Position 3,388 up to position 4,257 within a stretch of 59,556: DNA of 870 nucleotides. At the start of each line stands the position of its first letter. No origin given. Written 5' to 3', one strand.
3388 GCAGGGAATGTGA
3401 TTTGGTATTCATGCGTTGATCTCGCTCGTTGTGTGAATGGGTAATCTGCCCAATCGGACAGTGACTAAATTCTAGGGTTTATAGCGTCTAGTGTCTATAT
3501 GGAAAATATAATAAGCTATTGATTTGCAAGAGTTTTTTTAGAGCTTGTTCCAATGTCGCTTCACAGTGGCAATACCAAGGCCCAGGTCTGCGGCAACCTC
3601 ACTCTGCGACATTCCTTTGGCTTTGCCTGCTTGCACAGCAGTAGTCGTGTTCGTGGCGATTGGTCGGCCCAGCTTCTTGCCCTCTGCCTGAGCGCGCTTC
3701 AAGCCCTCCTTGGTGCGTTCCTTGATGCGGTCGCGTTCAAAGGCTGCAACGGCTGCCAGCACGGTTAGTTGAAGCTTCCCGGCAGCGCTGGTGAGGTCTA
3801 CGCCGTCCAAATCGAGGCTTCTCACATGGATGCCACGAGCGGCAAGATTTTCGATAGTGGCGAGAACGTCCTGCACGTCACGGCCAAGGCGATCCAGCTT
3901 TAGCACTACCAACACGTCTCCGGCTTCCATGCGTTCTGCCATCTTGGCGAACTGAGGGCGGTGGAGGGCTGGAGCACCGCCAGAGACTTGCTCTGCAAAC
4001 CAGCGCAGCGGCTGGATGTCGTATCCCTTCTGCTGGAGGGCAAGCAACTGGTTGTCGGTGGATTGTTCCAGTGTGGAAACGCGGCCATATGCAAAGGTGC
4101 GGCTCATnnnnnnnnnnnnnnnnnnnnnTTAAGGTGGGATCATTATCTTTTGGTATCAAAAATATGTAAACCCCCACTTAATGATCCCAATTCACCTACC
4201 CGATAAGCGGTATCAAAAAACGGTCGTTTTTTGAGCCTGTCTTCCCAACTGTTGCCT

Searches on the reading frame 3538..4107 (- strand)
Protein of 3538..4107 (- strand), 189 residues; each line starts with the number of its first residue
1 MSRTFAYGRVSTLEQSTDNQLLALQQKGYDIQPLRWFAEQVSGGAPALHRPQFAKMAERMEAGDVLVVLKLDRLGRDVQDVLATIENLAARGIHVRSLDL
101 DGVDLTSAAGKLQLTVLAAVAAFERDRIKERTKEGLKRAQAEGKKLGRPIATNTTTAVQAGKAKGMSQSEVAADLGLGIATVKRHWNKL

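Call 3: search_protein_families(library=pfam, proteins=[window:3538-4107:-], max_evalue=0.01)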
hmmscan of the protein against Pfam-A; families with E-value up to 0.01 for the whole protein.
window:3538-4107:- (189 aa): 1 family
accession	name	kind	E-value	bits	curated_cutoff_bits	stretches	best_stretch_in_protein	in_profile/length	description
PF00239.26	Resolvase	-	6.3e-38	130.6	23.3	1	5-145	2-145/145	Resolvase, N terminal domain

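Call 5: search_protein_families(library=padloc, proteins=[window:3538-4107:-], max_evalue=0.01)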
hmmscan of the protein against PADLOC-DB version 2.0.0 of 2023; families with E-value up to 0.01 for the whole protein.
window:3538-4107:- (189 aa): 0 families

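Call 6: search_protein_families(library=ncbifam, proteins=[window:3538-4107:-], max_evalue=0.01)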
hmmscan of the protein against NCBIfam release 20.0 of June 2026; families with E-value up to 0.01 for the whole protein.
window:3538-4107:- (189 aa): 8 families
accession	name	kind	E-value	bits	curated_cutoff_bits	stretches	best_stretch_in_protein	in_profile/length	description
NF041201.1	recomb_XisF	equivalog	1.2e-18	67.3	375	1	6-149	3-146/465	fdxN element excision recombinase XisF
NF009949.0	PRK13413.1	equivalog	2.7e-18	66.4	272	1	5-164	3-163/203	master DNA invertase Mpi family serine-type recombinase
NF047343.1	SCCmet_CcrB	equivalog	7.8e-12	44.6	900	1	7-147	12-159/542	cassette chromosome recombinase CcrB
NF047344.1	SCCmet_CcrA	equivalog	2.3e-11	43.5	700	1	1-145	1-148/442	cassette chromosome recombinase CcrA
NF047347.1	SCCmet_CcrC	equivalog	2.4e-05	23.1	900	1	7-138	8-148/558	cassette chromosome recombinase CcrC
NF049883.1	resolv_YneB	equivalog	0.0002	20.9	175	1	7-148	5-151/211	YneB family resolvase-like protein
NF033518.0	transpos_IS607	equivalog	0.0011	18.5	110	0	3-87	55-143/187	IS607 family transposase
NF009180.0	PRK12528.1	subfamily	0.002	18.2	184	1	159-188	127-156/165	RNA polymerase sigma factor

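Call 7: search_protein_families(library=phrogs, proteins=[window:3538-4107:-], max_evalue=0.01)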
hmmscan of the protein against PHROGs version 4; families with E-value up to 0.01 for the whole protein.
window:3538-4107:- (189 aa): 5 families
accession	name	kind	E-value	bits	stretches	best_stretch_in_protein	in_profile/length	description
phrog_125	-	DNA, RNA and nucleotide metabolism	1.3e-54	186.5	1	1-187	19-201/254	DNA invertase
phrog_95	-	integration and excision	3.4e-27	96.3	1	2-147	88-241/651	integrase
phrog_664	-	DNA, RNA and nucleotide metabolism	0.0018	19.1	1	117-187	42-122/210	DNA binding protein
phrog_3855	-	DNA, RNA and nucleotide metabolism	0.004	18.5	1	143-188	57-102/115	HTH DNA binding protein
phrog_686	-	DNA, RNA and nucleotide metabolism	0.0068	17.7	0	141-187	25-70/76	HTH DNA binding protein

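Call 24: search_solved_structures(query=window:3538-4107:-, max_evalue=0.001, show_alignments=2)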
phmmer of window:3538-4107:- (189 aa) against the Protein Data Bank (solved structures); distinct sequences matched with E-value up to 0.001: 18.
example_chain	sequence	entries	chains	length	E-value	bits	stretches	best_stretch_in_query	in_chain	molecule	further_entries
5cy1_A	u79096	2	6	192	7.9e-27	97.5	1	3-183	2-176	Transposon Tn3 resolvase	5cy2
1gdt_A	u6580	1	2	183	1.9e-26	96.2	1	3-183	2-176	PROTEIN (GAMMA DELTA RESOLVASE)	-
2gm4_A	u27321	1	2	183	3.3e-26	95.5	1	4-183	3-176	Transposon gamma-delta resolvase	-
1zr2_A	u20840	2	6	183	1.4e-25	93.4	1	4-183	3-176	Transposon gamma-delta resolvase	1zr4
1gdr_A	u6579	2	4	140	1.1e-24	90.4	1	3-143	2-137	GAMMA DELTA-RESOLVASE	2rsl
2gm5_A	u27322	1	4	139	1.9e-22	83.2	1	5-139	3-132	Transposon gamma-delta resolvase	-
4m6f_A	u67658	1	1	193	4.7e-22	81.9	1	6-184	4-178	DNA-invertase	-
3uj3_X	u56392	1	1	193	2.3e-21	79.7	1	6-184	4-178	DNA-invertase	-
1ght_A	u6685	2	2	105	1.9e-14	57.2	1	3-110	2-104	TRANSPOSON GAMMA-DELTA RESOLVASE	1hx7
3guv_A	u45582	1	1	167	1.3e-12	51.2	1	38-147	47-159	Site-specific recombinase, resolvase family protein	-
2r0q_C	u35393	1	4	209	1.8e-09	41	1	5-152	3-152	Putative transposon Tn552 DNA-invertase bin3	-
3bvp_A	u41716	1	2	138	3.9e-08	36.7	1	41-126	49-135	TP901-1 Integrase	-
5c32_B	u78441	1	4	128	1.9e-06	31.2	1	5-96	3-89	Putative transposon Tn552 DNA-invertase bin3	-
5c34_B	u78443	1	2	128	2e-06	31.1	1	5-96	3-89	Putative transposon Tn552 DNA-invertase bin3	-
5c31_A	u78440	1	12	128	2.2e-06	30.9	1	5-95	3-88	Sin, putative plasmid resolvase dimer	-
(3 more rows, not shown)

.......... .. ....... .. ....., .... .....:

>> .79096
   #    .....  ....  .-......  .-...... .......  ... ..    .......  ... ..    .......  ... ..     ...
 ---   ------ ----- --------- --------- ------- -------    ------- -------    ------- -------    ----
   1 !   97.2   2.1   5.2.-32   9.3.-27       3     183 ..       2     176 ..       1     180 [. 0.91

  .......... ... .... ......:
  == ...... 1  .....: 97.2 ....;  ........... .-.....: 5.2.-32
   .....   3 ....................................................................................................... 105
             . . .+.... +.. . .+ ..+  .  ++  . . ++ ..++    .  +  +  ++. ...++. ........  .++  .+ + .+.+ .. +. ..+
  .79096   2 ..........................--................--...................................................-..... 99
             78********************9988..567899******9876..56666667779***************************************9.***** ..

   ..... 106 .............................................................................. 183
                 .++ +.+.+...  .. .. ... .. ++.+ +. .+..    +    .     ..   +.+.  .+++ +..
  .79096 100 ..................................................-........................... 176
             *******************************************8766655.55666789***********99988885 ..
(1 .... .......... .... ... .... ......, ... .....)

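Call 50: search_dna_similar(query=window:3538-4107:-, collection=plasmids, mode=protein, max_rows=25)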
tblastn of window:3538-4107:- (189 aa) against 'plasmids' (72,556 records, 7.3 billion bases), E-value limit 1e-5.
The search stops at 5000 records and this limit was reached: more records match than are counted here, and every count below describes the 5000 best-scoring records only.
Records with a match: at least 5000; places in all: 10282; records where one place covers at least 80% of the query: 4512.
Best place of each record, by identity: 60-80% 1; <60% 4999.
By first word of the organism name: Klebsiella 1809; Escherichia 914; Enterobacter 384; Salmonella 192; Citrobacter 172; Yersinia 100; Agrobacterium 93; Bacillus 91; Pseudosulfitobacter 76; Pseudomonas 70; and 180 more.
By predicted mobility (MOB-suite, as given by PLSDB): conjugative 2387; non-mobilizable 1416; mobilizable 1197.
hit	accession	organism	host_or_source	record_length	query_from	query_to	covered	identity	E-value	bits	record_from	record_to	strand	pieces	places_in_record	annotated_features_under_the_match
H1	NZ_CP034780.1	Pseudomonas sp. MPC6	-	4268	1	188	99%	60.1%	7e-64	219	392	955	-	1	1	recombinase family protein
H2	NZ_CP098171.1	Klebsiella pneumoniae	Canis lupus familiaris,Rectal swab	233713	1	187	99%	59.6%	5e-56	197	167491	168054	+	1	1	none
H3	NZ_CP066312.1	Azotobacter chroococcum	single,soil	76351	1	187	99%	58.8%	2e-59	207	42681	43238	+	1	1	recombinase family protein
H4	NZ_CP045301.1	Azotobacter salinestris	cell culture,soil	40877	1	187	99%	58.3%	7e-59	204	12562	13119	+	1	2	recombinase family protein | hypothetical protein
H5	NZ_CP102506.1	Citrobacter youngae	Homo sapiens,Blood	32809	1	187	99%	57.4%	3e-58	203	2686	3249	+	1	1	recombinase family protein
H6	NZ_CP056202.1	Citrobacter sp. RHBSTW-00986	culture,Wastewater influent sample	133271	1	187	99%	57.4%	3e-58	203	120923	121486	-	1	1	recombinase family protein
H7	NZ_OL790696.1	Escherichia coli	-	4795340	1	187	99%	57.4%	6e-58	202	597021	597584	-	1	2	none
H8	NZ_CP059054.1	Pseudomonas putida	soil,coke and gas plant treatment ...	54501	1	188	99%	56.4%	6e-59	205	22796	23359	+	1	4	recombinase family protein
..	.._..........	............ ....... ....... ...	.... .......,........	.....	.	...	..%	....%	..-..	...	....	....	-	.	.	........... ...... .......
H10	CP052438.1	Klebsiella pneumoniae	Homo sapiens,blood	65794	1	184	97%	53.5%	3e-50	180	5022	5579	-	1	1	recombinase family protein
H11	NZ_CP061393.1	Klebsiella pneumoniae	Homo sapiens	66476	1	184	97%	53.5%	3e-50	180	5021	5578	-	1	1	recombinase family protein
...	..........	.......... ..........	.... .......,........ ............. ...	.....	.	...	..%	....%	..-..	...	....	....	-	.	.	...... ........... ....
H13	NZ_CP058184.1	Klebsiella grimontii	culture,Freshwater sample from ...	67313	1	184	97%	53.5%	3e-50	180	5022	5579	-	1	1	recombinase family protein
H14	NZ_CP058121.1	Klebsiella michiganensis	culture,Freshwater sample from upstream ...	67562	1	184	97%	53.5%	3e-50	180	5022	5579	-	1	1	recombinase family protein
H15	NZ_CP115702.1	Klebsiella pneumoniae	Homo sapiens,Wound/Abscess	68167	1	184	97%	53.5%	3e-50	180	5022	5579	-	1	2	recombinase family protein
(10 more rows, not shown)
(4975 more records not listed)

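Call 51: get_annotated_region(hit=H1, flank=1500)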
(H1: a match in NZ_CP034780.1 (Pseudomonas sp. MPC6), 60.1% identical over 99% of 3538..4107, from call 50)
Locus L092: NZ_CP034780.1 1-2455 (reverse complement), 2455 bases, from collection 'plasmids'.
description: Pseudomonas sp. MPC6 plasmid pMPC6-4K, complete sequence
organism: Pseudomonas sp. MPC6 (NCBI taxid 2498848)
taxonomy: Bacteria; Pseudomonadota; Gammaproteobacteria; Pseudomonadales; Pseudomonadaceae; Pseudomonas; Pseudomonas sp. MPC6
host: -; source: -; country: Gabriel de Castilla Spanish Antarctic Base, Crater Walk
typing (MOB-suite, as given by PLSDB): non-mobilizable; replicon rep_cluster_2255
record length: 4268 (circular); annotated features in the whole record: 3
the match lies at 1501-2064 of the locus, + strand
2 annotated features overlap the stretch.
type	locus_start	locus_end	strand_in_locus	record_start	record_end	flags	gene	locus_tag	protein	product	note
CDS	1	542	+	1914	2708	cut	-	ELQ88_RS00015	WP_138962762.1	replication initiation protein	GO:0006270 - DNA replication initiation [Evidence IEA]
CDS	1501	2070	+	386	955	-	-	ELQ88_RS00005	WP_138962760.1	recombinase family protein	GO:0006310 - DNA recombination [Evidence IEA]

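Call 52: get_annotated_region(hit=H3, flank=2500)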
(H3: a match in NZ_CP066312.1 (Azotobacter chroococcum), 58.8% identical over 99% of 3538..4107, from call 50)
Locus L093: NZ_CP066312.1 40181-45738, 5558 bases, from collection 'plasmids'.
description: Azotobacter chroococcum strain HR1 plasmid unnamed2, complete sequence
organism: Azotobacter chroococcum (NCBI taxid 353)
taxonomy: Bacteria; Pseudomonadota; Gammaproteobacteria; Pseudomonadales; Pseudomonadaceae; Azotobacter; Azotobacter chroococcum
host: -; source: single,soil; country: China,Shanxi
typing (MOB-suite, as given by PLSDB): mobilizable; relaxase MOBH
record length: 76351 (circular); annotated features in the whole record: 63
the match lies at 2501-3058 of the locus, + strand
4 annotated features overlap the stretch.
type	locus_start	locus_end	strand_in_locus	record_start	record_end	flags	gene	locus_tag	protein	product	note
CDS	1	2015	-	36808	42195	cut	-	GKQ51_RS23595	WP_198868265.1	CHAT domain-containing protein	-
CDS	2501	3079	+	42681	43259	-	-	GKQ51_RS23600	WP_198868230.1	recombinase family protein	GO:0006310 - DNA recombination [Evidence IEA]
CDS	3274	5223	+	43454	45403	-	-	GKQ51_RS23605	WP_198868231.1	class I SAM-dependent DNA methyltransferase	-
CDS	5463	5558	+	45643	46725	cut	-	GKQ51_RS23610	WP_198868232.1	Fic family protein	-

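Call 53: get_annotated_region(hit=H8, flank=2500)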
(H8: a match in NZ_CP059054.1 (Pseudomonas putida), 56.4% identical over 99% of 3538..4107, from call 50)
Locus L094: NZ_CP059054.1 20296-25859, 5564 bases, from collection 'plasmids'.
description: Pseudomonas putida strain BS3701 plasmid pBS1142, complete sequence
organism: Pseudomonas putida (NCBI taxid 303)
taxonomy: Bacteria; Pseudomonadota; Gammaproteobacteria; Pseudomonadales; Pseudomonadaceae; Pseudomonas; Pseudomonas putida
host: -; source: soil,coke and gas plant treatment facilities; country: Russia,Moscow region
typing (MOB-suite, as given by PLSDB): mobilizable; relaxase MOBC
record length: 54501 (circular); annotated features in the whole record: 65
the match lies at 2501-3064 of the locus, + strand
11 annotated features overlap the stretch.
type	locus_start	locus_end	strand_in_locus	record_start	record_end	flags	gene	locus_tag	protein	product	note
CDS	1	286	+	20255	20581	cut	-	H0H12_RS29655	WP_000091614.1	hypothetical protein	-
CDS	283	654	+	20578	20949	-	-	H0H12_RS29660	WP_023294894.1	hypothetical protein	-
CDS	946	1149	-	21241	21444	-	-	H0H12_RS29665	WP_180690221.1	hypothetical protein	-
CDS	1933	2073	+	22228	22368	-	-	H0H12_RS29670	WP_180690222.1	hypothetical protein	-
CDS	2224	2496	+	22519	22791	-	-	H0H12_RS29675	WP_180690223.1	hypothetical protein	-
CDS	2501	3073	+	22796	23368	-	-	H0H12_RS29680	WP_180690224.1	recombinase family protein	GO:0006310 - DNA recombination [Evidence IEA]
CDS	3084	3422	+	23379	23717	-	-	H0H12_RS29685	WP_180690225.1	hypothetical protein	-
CDS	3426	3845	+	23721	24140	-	-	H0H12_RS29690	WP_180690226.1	hypothetical protein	-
CDS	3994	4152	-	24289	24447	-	-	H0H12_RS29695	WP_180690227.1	hypothetical protein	-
CDS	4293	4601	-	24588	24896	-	-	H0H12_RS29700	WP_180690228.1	hypothetical protein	-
CDS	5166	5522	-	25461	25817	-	-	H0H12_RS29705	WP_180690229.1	hypothetical protein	-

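Call 54: get_annotated_region(hit=H5, flank=2500)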
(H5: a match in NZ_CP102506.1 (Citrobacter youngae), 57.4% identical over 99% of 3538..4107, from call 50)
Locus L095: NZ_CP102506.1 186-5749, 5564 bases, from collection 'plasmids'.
description: Citrobacter youngae strain CF10 plasmid pCF10-F, complete sequence
organism: Citrobacter youngae (NCBI taxid 133448)
taxonomy: Bacteria; Pseudomonadota; Gammaproteobacteria; Enterobacterales; Enterobacteriaceae; Citrobacter; Citrobacter youngae
host: -; source: Homo sapiens,Blood; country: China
typing (MOB-suite, as given by PLSDB): non-mobilizable
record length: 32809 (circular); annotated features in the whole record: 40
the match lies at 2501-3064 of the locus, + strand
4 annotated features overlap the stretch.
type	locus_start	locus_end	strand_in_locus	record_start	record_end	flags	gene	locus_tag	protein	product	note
CDS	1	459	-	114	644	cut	-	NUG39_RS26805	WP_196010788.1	phase 1 flagellin transcriptional repressor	-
CDS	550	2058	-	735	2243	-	-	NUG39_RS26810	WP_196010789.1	flagellin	GO:0071973 - bacterial-type flagellum-dependent cell motility [Evidence IEA]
CDS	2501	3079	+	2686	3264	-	-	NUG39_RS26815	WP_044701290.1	recombinase family protein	GO:0006310 - DNA recombination [Evidence IEA]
CDS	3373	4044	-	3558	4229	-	-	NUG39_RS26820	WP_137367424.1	inovirus-type Gp2 protein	-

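Call 56: get_annotated_region(hit=H2, flank=2500)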
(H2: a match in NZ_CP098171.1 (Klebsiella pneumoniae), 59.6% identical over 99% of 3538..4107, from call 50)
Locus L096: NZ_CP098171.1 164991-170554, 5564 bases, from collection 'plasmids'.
description: Klebsiella pneumoniae strain Z0117KP0003 plasmid pZ0117KP0003-2, complete sequence
organism: Klebsiella pneumoniae (NCBI taxid 573)
taxonomy: Bacteria; Pseudomonadota; Gammaproteobacteria; Enterobacterales; Enterobacteriaceae; Klebsiella; Klebsiella pneumoniae
host: -; source: Canis lupus familiaris,Rectal swab; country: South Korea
typing (MOB-suite, as given by PLSDB): non-mobilizable
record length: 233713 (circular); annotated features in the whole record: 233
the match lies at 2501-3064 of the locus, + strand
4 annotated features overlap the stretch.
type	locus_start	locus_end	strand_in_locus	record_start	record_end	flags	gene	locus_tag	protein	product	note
CDS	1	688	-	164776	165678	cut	rluB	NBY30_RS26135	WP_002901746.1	23S rRNA pseudouridine(2605) synthase RluB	GO:0001522 - pseudouridine synthesis [Evidence IEA]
CDS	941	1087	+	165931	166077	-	-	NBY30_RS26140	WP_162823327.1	hypothetical protein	-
CDS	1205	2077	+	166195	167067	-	-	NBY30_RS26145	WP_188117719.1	DUF3258 domain-containing protein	-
CDS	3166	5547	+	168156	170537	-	-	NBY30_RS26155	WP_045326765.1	DUF4238 domain-containing protein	-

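Call 57: get_annotated_region(hit=H4, flank=2500)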
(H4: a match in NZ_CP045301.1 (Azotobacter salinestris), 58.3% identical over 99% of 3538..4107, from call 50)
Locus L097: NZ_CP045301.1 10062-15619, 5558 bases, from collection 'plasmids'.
description: Azotobacter salinestris strain KACC 13899 plasmid unnamed2, complete sequence
organism: Azotobacter salinestris (NCBI taxid 69964)
taxonomy: Bacteria; Pseudomonadota; Gammaproteobacteria; Pseudomonadales; Pseudomonadaceae; Azotobacter; Azotobacter salinestris
host: -; source: cell culture,soil; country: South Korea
typing (MOB-suite, as given by PLSDB): non-mobilizable; replicon rep_cluster_2248
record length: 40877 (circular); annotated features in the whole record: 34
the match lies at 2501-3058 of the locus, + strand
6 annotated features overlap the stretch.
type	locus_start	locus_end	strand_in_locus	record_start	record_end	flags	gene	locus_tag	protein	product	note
CDS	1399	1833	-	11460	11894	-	-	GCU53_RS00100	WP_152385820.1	hypothetical protein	-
CDS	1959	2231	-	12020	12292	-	-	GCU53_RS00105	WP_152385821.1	HU family DNA-binding protein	GO:0030261 - chromosome condensation [Evidence IEA]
CDS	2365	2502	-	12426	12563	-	-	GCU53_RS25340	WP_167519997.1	hypothetical protein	-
CDS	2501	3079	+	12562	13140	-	-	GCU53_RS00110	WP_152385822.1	recombinase family protein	GO:0006310 - DNA recombination [Evidence IEA]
CDS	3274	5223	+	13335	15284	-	-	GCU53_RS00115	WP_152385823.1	class I SAM-dependent DNA methyltransferase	-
CDS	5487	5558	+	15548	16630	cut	-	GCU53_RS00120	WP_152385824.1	Fic family protein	-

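Call 58: get_annotated_region(hit=H9, flank=2500)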
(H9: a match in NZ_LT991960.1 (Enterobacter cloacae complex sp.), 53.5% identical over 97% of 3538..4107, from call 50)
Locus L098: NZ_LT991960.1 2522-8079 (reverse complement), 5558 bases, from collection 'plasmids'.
description: Enterobacter cloacae complex sp. isolate C45 plasmid pC45-p3
organism: Enterobacter cloacae complex sp. (NCBI taxid 2027919)
taxonomy: Bacteria; Pseudomonadota; Gammaproteobacteria; Enterobacterales; Enterobacteriaceae; Enterobacter; Enterobacter cloacae complex sp.
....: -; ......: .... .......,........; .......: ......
typing (MOB-suite, as given by PLSDB): conjugative; replicon IncFII; relaxase MOBF,MOBF; mating-pair formation MPF_F
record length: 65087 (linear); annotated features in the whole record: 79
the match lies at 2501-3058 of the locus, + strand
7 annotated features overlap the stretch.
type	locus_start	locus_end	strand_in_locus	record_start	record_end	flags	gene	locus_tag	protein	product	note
CDS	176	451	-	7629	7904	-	-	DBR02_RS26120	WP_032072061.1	hypothetical protein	-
CDS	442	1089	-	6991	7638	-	-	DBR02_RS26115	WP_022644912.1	division plane positioning ATPase MipZ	-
CDS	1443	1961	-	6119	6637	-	-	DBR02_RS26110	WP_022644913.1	hypothetical protein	-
CDS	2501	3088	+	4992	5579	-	-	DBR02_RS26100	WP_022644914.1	recombinase family protein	GO:0006310 - DNA recombination [Evidence IEA]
CDS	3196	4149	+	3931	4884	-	-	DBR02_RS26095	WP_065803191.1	Rpn family recombination-promoting nuclease/putative transposase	-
CDS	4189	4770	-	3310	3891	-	-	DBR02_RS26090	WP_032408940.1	DUF2913 family protein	-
CDS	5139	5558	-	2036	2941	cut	-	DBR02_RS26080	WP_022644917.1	hypothetical protein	-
